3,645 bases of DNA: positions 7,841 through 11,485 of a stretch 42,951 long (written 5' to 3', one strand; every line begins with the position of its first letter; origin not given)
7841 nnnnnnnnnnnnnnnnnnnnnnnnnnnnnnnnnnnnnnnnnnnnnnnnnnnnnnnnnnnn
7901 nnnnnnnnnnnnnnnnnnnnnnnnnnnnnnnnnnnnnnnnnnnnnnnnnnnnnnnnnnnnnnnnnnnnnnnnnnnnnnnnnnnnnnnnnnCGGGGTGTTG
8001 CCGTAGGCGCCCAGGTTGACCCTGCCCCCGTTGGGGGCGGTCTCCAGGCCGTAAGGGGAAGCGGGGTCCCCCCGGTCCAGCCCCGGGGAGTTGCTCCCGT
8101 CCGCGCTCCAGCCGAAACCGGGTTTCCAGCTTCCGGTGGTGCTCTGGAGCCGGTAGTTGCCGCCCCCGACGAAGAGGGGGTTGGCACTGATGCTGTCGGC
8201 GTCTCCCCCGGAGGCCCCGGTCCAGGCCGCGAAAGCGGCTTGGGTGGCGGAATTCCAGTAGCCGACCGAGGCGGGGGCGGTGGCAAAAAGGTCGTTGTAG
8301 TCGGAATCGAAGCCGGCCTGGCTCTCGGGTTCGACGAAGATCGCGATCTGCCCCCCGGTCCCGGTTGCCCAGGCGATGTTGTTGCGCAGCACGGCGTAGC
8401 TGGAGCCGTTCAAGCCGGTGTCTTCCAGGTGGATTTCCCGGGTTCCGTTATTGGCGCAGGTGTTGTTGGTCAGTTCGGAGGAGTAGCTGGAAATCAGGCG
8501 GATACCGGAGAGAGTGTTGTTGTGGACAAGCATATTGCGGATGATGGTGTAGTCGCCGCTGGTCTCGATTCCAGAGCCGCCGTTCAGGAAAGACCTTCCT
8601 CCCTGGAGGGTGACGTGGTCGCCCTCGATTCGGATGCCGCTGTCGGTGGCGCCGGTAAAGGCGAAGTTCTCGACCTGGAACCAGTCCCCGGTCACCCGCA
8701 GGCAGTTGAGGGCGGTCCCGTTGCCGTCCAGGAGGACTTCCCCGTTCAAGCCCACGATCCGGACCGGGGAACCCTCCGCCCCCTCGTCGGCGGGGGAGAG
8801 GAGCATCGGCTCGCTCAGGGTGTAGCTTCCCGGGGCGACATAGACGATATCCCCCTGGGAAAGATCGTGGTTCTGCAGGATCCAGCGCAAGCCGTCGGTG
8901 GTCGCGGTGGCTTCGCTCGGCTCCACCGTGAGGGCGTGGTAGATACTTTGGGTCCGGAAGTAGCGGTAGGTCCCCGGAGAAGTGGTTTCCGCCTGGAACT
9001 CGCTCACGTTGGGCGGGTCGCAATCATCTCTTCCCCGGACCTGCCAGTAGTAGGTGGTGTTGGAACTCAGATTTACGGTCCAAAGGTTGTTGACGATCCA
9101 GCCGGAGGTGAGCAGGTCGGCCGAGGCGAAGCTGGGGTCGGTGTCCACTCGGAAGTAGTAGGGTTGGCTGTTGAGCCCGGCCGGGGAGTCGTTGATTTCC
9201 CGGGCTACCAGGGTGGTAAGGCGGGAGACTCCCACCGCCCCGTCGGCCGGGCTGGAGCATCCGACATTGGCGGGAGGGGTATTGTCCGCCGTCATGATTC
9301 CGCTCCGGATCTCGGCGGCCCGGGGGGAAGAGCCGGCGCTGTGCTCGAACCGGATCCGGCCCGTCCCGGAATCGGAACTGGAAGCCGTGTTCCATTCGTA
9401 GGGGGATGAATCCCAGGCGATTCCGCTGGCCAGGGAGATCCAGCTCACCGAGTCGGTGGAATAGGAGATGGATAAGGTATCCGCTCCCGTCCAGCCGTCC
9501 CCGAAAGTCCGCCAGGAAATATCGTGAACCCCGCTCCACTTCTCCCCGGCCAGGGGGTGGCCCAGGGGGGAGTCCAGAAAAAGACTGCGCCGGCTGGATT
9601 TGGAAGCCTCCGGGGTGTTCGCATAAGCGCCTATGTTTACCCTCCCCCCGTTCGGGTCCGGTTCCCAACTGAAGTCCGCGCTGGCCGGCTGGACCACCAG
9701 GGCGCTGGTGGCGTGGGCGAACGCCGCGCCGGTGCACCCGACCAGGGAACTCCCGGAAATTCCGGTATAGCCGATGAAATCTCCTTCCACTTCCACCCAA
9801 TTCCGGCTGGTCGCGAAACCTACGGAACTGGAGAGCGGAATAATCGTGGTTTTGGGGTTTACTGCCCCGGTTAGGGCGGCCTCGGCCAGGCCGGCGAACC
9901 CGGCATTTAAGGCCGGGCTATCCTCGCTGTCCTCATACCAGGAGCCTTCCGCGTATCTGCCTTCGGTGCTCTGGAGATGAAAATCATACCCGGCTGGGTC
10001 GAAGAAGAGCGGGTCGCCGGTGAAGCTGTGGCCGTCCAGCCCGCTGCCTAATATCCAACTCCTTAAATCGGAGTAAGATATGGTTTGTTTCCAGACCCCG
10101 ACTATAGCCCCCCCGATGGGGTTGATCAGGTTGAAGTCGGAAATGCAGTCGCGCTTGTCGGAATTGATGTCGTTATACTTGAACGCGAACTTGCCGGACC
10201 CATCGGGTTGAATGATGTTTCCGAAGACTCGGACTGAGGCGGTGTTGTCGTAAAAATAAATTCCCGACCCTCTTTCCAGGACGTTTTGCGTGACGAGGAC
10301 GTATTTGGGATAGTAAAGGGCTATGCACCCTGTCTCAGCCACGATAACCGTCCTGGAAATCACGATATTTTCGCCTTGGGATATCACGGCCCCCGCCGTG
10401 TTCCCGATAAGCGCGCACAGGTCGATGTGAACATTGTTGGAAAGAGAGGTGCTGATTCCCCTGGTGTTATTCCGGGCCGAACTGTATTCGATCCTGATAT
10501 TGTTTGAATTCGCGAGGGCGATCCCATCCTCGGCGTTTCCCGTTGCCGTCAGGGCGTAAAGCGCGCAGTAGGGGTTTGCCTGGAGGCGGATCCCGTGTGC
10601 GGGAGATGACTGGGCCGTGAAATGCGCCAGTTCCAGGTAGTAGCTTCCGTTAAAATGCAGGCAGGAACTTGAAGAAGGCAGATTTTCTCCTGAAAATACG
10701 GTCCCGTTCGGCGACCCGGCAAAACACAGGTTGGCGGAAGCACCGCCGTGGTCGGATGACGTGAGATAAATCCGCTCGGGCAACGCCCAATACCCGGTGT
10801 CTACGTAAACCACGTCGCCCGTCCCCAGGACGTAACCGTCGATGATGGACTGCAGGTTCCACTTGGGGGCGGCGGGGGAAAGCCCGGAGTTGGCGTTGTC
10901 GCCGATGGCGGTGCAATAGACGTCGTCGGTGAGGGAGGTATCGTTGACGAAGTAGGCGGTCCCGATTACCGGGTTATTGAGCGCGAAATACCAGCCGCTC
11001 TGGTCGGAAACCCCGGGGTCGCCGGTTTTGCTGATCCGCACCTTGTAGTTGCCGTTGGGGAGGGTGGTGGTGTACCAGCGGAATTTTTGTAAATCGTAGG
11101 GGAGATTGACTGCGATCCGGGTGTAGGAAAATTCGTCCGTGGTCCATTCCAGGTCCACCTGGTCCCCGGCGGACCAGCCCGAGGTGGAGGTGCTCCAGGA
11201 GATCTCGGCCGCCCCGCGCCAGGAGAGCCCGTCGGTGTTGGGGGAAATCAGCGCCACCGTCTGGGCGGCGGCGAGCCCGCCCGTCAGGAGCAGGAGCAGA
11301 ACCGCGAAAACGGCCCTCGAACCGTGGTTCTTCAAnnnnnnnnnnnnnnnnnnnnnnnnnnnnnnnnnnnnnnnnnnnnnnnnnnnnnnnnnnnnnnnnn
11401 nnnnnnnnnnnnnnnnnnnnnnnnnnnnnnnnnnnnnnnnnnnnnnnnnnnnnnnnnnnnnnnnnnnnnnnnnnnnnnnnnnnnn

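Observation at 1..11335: Open frame of at least 3,778 codons missing from the ORF track: a giant secreted beta-helix protein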

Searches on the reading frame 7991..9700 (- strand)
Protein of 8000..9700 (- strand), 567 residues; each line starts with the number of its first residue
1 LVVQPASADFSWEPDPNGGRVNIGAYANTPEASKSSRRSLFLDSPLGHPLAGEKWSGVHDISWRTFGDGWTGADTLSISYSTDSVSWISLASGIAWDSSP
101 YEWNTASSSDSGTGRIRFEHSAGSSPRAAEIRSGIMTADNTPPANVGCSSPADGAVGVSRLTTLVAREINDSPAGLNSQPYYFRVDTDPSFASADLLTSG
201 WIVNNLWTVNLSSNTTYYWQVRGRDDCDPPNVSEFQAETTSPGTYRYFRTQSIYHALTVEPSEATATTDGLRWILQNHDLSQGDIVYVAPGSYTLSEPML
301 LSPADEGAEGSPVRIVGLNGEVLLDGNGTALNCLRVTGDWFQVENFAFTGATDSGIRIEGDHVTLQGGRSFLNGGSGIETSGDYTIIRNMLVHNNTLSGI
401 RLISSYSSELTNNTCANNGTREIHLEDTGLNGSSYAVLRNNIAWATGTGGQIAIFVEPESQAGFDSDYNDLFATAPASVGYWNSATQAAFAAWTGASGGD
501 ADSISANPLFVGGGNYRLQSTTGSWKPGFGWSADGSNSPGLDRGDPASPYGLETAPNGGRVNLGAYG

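Call 21: find_related_loci(query=window:8000-9700:-, collection=genome_contigs, flank=10000)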
Query window:8000-9700:- (567 aa) in genome_contigs; peptide patterns used: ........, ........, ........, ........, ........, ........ (x = any residue, [..] = any of these).
600 stretches matched a pattern (row limit reached: there are more); 11 encode a relative of the query (tblastn E <= 1e-3); 11 distinct loci.
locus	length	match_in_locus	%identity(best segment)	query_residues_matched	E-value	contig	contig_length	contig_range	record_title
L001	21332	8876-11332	72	2-567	0e+0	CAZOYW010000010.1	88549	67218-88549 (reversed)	MAG TPA_asm: uncultured bacterium isolate SRP192927_co7_26 genome assembly, contig: NODE_295_length_88549_cov_8.173548,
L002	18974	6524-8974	63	1-567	0e+0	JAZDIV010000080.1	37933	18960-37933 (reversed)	MAG: PVC group bacterium isolate MEGAHIT-group-0.426 k141_9005564, whole genome shotgun sequence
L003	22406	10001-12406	75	1-567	0e+0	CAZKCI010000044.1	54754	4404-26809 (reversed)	MAG TPA_asm: uncultured bacterium isolate binchicken_co255_117 genome assembly, contig: k141_3342223, whole genome shotg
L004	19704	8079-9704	35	115-226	3e-6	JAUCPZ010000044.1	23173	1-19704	MAG: Dehalococcoidia bacterium isolate Bin_016 k127_204459, whole genome shotgun sequence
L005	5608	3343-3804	28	102-225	4e-6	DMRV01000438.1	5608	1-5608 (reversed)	MAG TPA_asm: Flavobacteriales bacterium isolate UBA10329 contig_159330, whole genome shotgun sequence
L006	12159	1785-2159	27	129-242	3e-5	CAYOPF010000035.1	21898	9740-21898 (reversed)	MAG TPA_asm: uncultured Chloroherpeton sp. isolate binchicken_co37_4 genome assembly, contig: NODE_1087_length_21898_cov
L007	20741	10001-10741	25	43-314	4e-5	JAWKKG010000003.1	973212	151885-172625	MAG: bacterium isolate BC1.91 BC1.91.fa-3, whole genome shotgun sequence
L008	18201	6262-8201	35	143-227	3e-5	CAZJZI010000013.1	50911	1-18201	MAG TPA_asm: uncultured Chitinophagales bacterium isolate SRP319275_co1_348 genome assembly, contig: NODE_464_length_509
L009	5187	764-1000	37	141-226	3e-5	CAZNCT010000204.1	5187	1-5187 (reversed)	MAG TPA_asm: uncultured Anaerolinea sp. isolate binchicken_co135_206 genome assembly, contig: NODE_15645_length_5187_cov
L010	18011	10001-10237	31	136-221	4e-5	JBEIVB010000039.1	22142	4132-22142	MAG: Flavobacteriales bacterium isolate Sample-111-S82-bin-94 Sample_111_S82-bin_94-k141_1848992, whole genome shotgun s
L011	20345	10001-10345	30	108-227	5e-5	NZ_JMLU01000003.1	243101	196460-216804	Flavobacterium sasangense DSM 21067 BP92DRAFT_scaffold00003.3_C, whole genome shotgun sequence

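Call 28: find_related_loci(query=A1, collection=metagenome_contigs, flank=10000)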
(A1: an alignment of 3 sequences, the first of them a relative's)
Query A1 (503 aa) in metagenome_contigs; peptide patterns used: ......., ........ (x = any residue, [..] = any of these).
600 stretches matched a pattern (row limit reached: there are more); 109 encode a relative of the query (tblastn E <= 1e-3); the best 80 are kept; 80 distinct loci.
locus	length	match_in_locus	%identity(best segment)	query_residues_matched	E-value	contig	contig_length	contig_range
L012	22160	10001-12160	60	1-503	0e+0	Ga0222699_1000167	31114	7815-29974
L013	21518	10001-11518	50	1-503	4e-135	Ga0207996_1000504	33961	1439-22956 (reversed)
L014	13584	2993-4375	31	19-497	4e-44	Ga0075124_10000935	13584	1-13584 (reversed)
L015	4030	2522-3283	37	5-228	1e-22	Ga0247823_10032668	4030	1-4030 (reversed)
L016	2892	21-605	39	10-212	3e-20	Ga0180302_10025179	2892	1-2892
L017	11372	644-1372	33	9-228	1e-19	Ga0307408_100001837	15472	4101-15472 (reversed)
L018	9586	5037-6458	31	291-498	4e-18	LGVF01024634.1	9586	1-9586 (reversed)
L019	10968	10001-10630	37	9-228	3e-17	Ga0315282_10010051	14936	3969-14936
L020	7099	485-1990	35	10-209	2e-16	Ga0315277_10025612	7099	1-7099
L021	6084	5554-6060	39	10-207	5e-16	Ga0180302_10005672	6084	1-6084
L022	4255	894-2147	32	9-208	8e-16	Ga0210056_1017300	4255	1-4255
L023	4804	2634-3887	32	9-208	8e-16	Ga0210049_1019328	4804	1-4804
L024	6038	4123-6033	35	9-224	2e-15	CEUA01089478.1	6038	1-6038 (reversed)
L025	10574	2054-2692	33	5-211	2e-14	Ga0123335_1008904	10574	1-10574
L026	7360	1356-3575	32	7-214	2e-14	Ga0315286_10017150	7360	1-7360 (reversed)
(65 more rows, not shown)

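Call 31: search_protein_families(library=pfam, proteins=[L012:10001-16405:+, L001:18500-21331:+], max_evalue=0.01)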
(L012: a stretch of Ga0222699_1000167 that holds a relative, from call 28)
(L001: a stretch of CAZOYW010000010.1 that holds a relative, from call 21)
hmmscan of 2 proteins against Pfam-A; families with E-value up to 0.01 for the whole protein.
L012:10001-16405:+ (2135 aa): 3 families
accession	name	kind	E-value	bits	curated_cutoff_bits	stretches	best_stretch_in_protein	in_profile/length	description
PF13229.12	Beta_helix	-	4.8e-26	91.7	25.9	3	2-111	22-130/158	Right handed beta helix region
PF05048.19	NosD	-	3.1e-08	33.8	23.6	1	1016-1141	18-127/212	Periplasmic copper-binding protein (NosD)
PF01095.25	Pectinesterase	-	9.4e-05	21.7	27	0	944-1084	2-125/298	Pectinesterase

L001:18500-21331:+ (944 aa): 2 families
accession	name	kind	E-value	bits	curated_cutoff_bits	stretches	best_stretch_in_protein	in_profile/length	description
PF13229.12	Beta_helix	-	1.8e-18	67.1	25.9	2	214-320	9-115/158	Right handed beta helix region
PF05048.19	NosD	-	1e-11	45.1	23.6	2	229-320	61-153/212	Periplasmic copper-binding protein (NosD)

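Call 49: search_protein_families(library=ncbifam, proteins=[L012:10001-16405:+], max_evalue=0.1)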
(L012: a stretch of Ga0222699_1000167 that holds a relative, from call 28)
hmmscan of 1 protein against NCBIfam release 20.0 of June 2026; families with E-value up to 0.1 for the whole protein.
L012:10001-16405:+ (2135 aa): 1 family
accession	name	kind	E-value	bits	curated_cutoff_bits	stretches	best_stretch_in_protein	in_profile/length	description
NF033765.2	gliding_CglD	equivalog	1.1e-05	23.5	400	2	740-898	206-351/1124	adventurous gliding motility lipoprotein CglD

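Call 51: search_solved_structures(query=L012:13802-16405:+, max_evalue=1)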
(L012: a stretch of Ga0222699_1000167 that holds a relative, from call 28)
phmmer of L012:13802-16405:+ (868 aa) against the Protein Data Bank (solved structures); distinct sequences matched with E-value up to 1: 2.
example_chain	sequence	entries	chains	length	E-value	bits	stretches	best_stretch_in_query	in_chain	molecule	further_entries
8zvk_A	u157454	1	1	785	1.6e-10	43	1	337-400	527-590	AaBgIC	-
1nc7_A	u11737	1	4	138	0.79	11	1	745-803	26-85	hypothetical protein TM1070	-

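Call 53: predict_structure(alignment_id=A2)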
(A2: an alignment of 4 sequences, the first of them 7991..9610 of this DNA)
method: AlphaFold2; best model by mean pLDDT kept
length: 540 residues; sequences in the alignment: 4
mean_pLDDT: 52.4   pTM: 0.52
mean pLDDT of the five models: 52.4, 49.1, 48.3, 47.2, 45.7
residues with pLDDT >= 90: 60; 70-90: 83; 50-70: 121; < 50: 276
segments of 3 or more residues with pLDDT < 50: 1-40, 68-85, 93-156, 161-222, 417-419, 456-458, 465-540
pLDDT, mean of each block of 10 residues (from residue 1): 22 26 31 42 60 58 53 34 48 45 35 21 24 24 28 46 42 32 40 30 23 27 64 56 73 69 89 77 71 89 94 92 96 89 95 86 88 82 75 71 58 55 62 55 55 54 44 32 30 28 26 28 30 28
secondary structure, 60 per line:
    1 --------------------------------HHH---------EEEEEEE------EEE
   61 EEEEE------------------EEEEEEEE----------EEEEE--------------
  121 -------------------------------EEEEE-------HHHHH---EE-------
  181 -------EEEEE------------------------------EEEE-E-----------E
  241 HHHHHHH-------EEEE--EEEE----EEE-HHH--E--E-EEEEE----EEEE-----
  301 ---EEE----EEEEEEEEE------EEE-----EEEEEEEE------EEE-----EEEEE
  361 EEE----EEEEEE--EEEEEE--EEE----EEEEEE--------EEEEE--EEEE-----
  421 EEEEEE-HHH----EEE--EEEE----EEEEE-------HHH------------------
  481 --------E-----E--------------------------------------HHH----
elements in order: E45-51 E58-65 E84-91 E102-106 E152-156 H164-168 E188-192 E223-226 H241-247 E255-258 E261-264 E269-271 E283-287 E292-295 E304-306 E311-319 E326-328 E334-341 E348-350 E356-363 E368-373 E376-381 E384-386 E391-396 E405-409 E412-415 E421-426 E435-437 E440-443 E448-452

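Call 73: fold_search(model_id=the predicted structure, library=pdb)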
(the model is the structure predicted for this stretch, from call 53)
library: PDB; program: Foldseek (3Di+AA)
matches with E <= 10: 422; with E <= 0.001: 21
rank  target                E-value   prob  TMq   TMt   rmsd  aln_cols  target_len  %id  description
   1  1ru4                  2.7e-06  1.00  0.31  0.41   8.5       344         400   13  Crystal structure of pectate lyase Pel9A (released 2004-04-13)
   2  6kfn                  3.1e-06  1.00  0.28  0.46   7.1       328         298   16  Crystal structure of alginate lyase from Paenibacillus sp. str. FPU-7 (released 2019-10-30)
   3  5olr_C                1.3e-04  1.00  0.29  0.35   8.6       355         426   13  Rhamnogalacturonan lyase (released 2017-11-29)
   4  2pyg_B                1.6e-04  1.00  0.25  0.35   9.9       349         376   13  Azotobacter vinelandii Mannuronan C-5 epimerase AlgE4 A-module (released 2008-05-27)
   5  2pyg_A                1.7e-04  1.00  0.24  0.33  10.7       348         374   13  Azotobacter vinelandii Mannuronan C-5 epimerase AlgE4 A-module (released 2008-05-27)
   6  7o7a_A                1.7e-04  1.00  0.24  0.31   9.5       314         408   14  Structure of the PL6 family alginate lyase Pedsa0632 from Pseudopedobacter saltans (released 2021-07-28)
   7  2pyh_B                2.1e-04  1.00  0.22  0.29  10.7       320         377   14  Azotobacter vinelandii Mannuronan C-5 epimerase AlgE4 A-module complexed with mannuronan trisaccharide (released 2008-05-27)
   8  5zru_A                3.4e-04  1.00  0.19  0.18  11.0       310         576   11  Crystal structure of Agl-KA catalytic domain (released 2019-10-23)
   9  7o78_A                4.3e-04  1.00  0.23  0.25   8.2       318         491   12  Structure of the PL6 family chondroitinase B from Pseudopedobacter saltans, Pedsa3807 (released 2021-07-28)
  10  1dbg_A                5.3e-04  1.00  0.24  0.27  10.4       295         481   12  CRYSTAL STRUCTURE OF CHONDROITINASE B (released 2000-01-12)
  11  6w4q_E                5.8e-04  1.00  0.22  0.17  10.0       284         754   13  Crystal structure of full-length tailspike protein 2 (TSP2, ORF211) ) from Escherichia coli O157:H7 bacteriophage CAB1 (released 2021-01-20)
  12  8ikw_B                6.1e-04  1.00  0.28  0.41   5.1       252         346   14  A complex structure of PGIP-PG (released 2024-02-07)
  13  7o79                  7.0e-04  1.00  0.20  0.24  10.9       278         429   12  Structure of the PL6 family polysaccharide lyase Pedsa3628 from Pseudopedobacter saltans (released 2021-07-28)
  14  8jaz_A                7.4e-04  1.00  0.23  0.26  10.2       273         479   12  Structure of the alginate epimerase/lyase complexed with di-mannuronic acid (released 2024-05-08)
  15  6w4q_B                7.7e-04  1.00  0.20  0.15  10.7       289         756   11  Crystal structure of full-length tailspike protein 2 (TSP2, ORF211) ) from Escherichia coli O157:H7 bacteriophage CAB1 (released 2021-01-20)
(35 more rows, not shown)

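Call 80: search_protein_families(library=pfam, proteins=[L012:17732-19426:-, L012:19364-21052:+, L013:17339-18967:-, L013:18992-20683:+], max_evalue=0.001)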
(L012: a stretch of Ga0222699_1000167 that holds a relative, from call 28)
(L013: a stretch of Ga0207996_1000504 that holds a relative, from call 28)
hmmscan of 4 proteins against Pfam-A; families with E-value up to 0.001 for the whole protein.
L012:17732-19426:- (565 aa): 0 families

L012:19364-21052:+ (563 aa): 1 family
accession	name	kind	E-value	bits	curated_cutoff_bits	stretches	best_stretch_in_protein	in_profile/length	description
PF13231.12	PMT_2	-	9.5e-13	49.1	26.1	1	96-210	22-140/160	Dolichyl-phosphate-mannose-protein mannosyltransferase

L013:17339-18967:- (543 aa): 0 families

L013:18992-20683:+ (564 aa): 1 family
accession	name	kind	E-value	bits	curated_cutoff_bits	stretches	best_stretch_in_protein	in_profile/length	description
PF13231.12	PMT_2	-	4.9e-11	43.5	26.1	1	97-213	22-142/160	Dolichyl-phosphate-mannose-protein mannosyltransferase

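Call 81: search_protein_families(library=pfam, proteins=[L003:13178-13825:+, L002:9701-10357:+], max_evalue=1)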
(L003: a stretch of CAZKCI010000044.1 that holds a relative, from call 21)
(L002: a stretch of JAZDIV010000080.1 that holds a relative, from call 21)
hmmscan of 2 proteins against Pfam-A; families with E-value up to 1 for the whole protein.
L003:13178-13825:+ (216 aa): 3 families
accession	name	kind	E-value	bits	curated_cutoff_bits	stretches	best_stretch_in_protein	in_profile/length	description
PF25788.1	Ig_Rha78A_N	-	0.02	15.6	27.4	1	179-199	68-88/105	Rha78A-like, N-terminal immunoglobulin domain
PF16656.11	Pur_ac_phosph_N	-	0.068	14.2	30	1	182-196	68-82/93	Purple acid Phosphatase, N-terminal domain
PF22210.2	VP17_central_barrel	-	0.11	13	27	1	32-60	39-67/82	Large MCP VP17 central beta-barrel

L002:9701-10357:+ (219 aa): 1 family
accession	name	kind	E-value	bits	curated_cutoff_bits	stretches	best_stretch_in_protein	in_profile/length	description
PF25788.1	Ig_Rha78A_N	-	0.065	13.9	27.4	1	171-202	57-88/105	Rha78A-like, N-terminal immunoglobulin domain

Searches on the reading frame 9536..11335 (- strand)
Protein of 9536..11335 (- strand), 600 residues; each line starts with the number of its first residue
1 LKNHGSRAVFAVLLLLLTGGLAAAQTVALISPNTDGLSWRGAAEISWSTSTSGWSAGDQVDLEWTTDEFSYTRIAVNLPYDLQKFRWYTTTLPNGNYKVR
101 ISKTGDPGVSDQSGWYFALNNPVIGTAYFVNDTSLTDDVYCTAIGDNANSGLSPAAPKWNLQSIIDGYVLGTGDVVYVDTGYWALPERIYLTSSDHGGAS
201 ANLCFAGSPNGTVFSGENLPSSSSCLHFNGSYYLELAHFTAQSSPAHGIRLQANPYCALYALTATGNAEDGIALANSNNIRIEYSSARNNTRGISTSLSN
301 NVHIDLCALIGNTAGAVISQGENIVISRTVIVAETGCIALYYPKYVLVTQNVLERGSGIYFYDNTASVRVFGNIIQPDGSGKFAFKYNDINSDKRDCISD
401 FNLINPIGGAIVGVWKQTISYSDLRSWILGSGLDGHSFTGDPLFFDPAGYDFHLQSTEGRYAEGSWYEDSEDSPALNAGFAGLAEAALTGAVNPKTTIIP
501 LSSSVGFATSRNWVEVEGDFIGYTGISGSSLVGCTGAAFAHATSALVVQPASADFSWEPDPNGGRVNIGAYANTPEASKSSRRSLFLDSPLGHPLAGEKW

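Call 17: find_homologous_proteins(query=window:9536-11335:-, max_evalue=0.00001)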
Query window:9536-11335:- (600 aa): 2 proteins with E <= 0.00001 among 8000 candidates.
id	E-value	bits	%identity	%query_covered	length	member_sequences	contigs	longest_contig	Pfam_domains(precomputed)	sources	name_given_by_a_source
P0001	1.8e-124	435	40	98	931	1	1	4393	PF13229.13,PF22842.4,PF05048.20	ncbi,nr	ncbi:MAG: right-handed parallel beta-helix repeat-containing protein, partial [Candidatus Erginobact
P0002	2.2e-63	233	45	44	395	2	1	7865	PF13229.13,PF05048.20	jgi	-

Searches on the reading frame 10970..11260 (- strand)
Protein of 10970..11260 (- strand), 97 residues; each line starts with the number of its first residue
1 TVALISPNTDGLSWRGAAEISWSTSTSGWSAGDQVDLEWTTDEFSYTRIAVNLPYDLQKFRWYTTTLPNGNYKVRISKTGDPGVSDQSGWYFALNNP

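Call 81: search_protein_families(library=pfam, proteins=[window:10970-11260:-], max_evalue=1)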
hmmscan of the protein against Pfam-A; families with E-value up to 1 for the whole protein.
window:10970-11260:- (97 aa): 4 families
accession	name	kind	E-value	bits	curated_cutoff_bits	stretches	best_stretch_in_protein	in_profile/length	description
PF10342.15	Kre9_KNH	-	0.085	14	24.6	0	19-88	15-89/94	Kre9/KNH-like N-terminal Ig-like domain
PF16405.10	DUF5013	-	0.09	13.4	28.5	1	47-93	58-97/149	Domain of unknown function (DUF5013)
PF22898.2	NOMO1-like_1st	-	0.19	12.3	27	1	43-92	9-61/85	BOS complex subunit NOMO1-like, first beta sandwich domain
PF16967.11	TcfC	-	0.24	11.4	29.4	1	64-84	38-58/68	E-set like domain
